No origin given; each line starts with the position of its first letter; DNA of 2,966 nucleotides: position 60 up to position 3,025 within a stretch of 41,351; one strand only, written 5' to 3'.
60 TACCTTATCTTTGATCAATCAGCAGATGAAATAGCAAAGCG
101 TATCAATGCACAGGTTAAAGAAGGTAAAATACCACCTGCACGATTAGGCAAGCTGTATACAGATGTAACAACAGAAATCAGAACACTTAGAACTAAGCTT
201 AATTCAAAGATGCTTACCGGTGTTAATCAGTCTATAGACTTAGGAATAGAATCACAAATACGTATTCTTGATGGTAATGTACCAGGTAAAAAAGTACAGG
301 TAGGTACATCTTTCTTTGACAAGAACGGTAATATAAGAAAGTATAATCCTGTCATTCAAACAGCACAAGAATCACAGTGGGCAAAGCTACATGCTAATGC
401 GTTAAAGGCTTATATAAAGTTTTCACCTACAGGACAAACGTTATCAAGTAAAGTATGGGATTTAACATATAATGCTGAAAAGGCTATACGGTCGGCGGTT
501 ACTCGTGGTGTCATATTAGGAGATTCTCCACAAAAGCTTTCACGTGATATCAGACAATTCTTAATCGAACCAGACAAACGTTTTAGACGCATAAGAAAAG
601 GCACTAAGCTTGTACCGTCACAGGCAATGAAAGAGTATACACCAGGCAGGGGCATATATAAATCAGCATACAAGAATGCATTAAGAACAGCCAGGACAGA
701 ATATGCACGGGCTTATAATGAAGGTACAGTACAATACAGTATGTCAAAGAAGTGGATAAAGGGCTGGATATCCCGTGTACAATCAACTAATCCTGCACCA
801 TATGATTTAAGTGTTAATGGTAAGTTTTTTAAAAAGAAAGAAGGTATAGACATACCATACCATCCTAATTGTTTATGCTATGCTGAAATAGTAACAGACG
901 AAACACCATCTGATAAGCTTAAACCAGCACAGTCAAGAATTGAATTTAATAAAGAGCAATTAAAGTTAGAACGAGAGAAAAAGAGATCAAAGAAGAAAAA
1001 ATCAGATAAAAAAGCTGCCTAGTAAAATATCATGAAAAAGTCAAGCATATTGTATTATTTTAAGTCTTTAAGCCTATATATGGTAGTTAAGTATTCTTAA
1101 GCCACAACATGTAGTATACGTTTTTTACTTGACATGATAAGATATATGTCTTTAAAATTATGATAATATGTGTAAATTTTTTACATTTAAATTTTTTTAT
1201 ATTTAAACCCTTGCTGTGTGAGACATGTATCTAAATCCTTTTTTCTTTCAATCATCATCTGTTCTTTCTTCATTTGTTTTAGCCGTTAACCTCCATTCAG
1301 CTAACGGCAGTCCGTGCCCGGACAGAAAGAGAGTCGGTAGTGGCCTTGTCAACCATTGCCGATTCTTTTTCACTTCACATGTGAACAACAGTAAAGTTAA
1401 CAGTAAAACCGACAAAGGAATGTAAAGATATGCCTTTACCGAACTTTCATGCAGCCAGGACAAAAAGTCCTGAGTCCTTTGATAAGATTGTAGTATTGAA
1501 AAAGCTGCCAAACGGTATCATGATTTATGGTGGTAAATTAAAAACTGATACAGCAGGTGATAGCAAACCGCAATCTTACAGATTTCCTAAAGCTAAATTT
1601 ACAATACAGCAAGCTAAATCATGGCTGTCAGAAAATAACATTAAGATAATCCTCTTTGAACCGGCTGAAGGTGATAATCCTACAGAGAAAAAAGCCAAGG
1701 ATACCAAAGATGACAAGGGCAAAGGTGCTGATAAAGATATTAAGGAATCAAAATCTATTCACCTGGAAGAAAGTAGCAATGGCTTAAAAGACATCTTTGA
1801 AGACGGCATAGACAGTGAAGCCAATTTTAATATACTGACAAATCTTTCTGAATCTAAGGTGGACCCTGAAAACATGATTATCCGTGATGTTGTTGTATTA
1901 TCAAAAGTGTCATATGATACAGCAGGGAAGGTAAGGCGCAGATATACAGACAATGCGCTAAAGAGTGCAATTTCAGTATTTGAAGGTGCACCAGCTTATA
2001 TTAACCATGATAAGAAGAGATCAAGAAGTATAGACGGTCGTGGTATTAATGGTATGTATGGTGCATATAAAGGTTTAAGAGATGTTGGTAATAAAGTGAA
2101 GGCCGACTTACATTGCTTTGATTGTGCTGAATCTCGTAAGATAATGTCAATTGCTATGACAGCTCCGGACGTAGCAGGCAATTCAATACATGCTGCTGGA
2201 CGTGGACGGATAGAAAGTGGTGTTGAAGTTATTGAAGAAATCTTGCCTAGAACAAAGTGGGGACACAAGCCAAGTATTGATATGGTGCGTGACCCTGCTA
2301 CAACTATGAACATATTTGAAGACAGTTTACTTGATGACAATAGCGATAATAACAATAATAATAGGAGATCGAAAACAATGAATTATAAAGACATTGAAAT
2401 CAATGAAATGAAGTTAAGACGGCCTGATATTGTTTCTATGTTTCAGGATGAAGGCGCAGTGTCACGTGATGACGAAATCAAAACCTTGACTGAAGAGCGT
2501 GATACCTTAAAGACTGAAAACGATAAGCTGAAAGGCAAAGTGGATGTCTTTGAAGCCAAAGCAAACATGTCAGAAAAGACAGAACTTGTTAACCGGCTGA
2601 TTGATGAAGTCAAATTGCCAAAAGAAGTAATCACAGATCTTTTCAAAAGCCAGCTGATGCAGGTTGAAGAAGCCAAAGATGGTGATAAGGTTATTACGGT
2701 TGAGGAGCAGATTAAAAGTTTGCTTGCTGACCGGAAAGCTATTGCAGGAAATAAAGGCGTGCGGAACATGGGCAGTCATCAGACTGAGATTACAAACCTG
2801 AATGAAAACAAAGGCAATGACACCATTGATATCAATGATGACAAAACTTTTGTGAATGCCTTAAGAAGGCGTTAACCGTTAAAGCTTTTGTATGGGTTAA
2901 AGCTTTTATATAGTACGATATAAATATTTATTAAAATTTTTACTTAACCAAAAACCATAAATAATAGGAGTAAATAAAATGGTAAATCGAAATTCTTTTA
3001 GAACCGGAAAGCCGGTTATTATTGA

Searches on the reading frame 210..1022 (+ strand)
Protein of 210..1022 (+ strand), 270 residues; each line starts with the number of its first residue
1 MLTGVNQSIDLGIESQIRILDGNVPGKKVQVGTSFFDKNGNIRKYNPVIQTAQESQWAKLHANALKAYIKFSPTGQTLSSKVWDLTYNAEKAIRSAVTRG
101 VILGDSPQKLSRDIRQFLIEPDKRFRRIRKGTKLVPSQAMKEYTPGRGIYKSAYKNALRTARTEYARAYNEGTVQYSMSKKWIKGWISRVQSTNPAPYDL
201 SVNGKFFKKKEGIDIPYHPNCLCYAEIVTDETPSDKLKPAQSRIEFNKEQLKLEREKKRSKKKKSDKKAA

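Call 34: search_protein_families(library=pfam, proteins=[window:210-1022:+], max_evalue=0.001)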
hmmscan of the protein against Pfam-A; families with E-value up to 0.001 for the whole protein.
window:210-1022:+ (270 aa): 1 family
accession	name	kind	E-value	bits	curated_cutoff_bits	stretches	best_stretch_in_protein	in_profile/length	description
PF04233.19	Phage_Mu_F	-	0.0002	22.5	29.6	1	92-224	2-110/112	Phage Mu protein F like protein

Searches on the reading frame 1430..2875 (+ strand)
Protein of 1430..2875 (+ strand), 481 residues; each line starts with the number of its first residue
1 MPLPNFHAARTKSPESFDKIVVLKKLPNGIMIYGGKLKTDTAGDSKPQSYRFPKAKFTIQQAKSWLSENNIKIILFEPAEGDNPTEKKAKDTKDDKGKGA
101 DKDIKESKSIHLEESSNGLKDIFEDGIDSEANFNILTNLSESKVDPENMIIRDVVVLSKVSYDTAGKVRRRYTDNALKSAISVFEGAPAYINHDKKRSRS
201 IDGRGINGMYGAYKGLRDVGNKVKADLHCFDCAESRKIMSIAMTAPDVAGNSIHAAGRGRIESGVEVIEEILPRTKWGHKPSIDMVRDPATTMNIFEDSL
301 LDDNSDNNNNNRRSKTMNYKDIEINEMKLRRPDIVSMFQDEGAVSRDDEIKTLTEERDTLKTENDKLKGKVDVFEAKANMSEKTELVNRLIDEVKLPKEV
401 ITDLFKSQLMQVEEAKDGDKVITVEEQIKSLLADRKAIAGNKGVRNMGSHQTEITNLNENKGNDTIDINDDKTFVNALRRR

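Call 25: search_dna_similar(query=window:1430-2875:+, collection=phages, mode=protein, max_rows=15, max_evalue=0.001)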
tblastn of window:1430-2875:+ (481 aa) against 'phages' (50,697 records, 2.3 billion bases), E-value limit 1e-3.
Records with a match: 7; places in all: 7; records where one place covers at least 80% of the query: 0.
Best place of each record, by identity: <60% 7.
By first word of the organism name: Synechococcus 4; Roseobacter 3.
By host as written in the record: Roseobacter sp. FZCC0197 2; Synechococcus sp. CB0202 2; Synechococcus sp. CB0201 2; Roseobacter sp. FZCC0196 1.
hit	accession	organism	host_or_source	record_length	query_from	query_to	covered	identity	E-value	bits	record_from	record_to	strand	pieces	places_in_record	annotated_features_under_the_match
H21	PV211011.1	Roseobacter phage CRP-821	Roseobacter sp. FZCC0197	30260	2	82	17%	39.8%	8e-5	51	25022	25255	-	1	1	major capsid protein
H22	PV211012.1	Roseobacter phage CRP-822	Roseobacter sp. FZCC0197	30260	2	82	17%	39.8%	8e-5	51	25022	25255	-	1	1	major capsid protein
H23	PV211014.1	Roseobacter phage CRP-831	Roseobacter sp. FZCC0196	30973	2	82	17%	39.8%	9e-5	51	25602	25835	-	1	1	major capsid protein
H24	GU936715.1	Synechococcus phage S-CBS3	Synechococcus sp. CB0202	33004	2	79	16%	37.0%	7e-5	52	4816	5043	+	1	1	major capsid protein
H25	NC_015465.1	Synechococcus phage S-CBS3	Synechococcus sp. CB0202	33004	2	79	16%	37.0%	7e-5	52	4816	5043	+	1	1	major head protein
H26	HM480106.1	Synechococcus phage S-CBS1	Synechococcus sp. CB0201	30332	2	79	16%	35.7%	3e-5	53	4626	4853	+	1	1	major capsid protein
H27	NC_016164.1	Synechococcus phage S-CBS1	Synechococcus sp. CB0201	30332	2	79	16%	35.7%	3e-5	53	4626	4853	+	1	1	major head protein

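Call 34: search_protein_families(library=pfam, proteins=[window:1430-2875:+], max_evalue=0.001)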
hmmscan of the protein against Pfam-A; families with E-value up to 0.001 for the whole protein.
window:1430-2875:+ (481 aa): 0 families
